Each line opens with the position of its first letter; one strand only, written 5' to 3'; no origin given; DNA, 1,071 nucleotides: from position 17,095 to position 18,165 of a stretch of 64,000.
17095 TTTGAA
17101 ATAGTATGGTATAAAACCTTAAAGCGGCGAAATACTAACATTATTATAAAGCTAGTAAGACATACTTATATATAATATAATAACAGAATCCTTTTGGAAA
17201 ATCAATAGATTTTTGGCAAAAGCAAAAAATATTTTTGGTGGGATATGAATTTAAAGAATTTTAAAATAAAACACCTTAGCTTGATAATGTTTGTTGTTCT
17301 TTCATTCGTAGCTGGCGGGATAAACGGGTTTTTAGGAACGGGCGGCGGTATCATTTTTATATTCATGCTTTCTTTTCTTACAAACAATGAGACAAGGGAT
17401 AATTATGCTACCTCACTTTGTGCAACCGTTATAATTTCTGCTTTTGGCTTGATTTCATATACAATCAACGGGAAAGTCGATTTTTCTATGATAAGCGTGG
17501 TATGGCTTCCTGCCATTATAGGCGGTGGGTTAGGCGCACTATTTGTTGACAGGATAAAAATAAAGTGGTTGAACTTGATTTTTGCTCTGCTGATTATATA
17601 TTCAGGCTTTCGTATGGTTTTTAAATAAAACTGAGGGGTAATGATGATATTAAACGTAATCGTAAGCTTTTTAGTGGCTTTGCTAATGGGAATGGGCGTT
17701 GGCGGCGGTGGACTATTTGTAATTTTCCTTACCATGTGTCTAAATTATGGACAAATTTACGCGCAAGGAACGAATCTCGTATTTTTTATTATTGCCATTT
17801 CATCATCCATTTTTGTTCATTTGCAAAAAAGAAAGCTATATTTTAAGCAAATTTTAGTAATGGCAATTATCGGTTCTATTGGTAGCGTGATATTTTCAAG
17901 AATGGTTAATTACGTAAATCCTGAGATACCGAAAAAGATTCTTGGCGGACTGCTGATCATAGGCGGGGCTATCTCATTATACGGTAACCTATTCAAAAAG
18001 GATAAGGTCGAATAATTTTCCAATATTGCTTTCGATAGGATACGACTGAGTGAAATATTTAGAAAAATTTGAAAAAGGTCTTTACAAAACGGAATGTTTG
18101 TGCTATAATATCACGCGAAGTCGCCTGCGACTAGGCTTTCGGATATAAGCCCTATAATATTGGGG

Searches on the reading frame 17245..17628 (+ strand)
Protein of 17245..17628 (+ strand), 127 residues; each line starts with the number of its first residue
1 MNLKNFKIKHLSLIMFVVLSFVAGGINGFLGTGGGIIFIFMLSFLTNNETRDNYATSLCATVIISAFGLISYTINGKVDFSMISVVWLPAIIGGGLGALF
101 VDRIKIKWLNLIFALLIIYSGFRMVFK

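Call 22: search_protein_families(library=pfam, proteins=[window:17245-17628:+], max_evalue=0.00001)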
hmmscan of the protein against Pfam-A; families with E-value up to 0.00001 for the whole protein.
window:17245-17628:+ (127 aa): 1 family
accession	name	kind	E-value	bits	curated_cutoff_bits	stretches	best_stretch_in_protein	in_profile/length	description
PF01925.25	TauE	-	2.2e-18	67.2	32.6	1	10-124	123-237/237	Sulfite exporter TauE/SafE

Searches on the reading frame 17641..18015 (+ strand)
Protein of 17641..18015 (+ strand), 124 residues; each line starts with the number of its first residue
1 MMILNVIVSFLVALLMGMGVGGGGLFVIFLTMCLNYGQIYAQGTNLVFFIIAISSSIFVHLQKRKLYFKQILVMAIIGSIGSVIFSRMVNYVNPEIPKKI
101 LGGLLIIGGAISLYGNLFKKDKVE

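Call 22: search_protein_families(library=pfam, proteins=[window:17641-18015:+], max_evalue=0.00001)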
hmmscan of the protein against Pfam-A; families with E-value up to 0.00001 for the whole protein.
window:17641-18015:+ (124 aa): 1 family
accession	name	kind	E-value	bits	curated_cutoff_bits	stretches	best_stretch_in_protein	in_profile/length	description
PF01925.25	TauE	-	6.5e-11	42.8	32.6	1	7-114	3-109/237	Sulfite exporter TauE/SafE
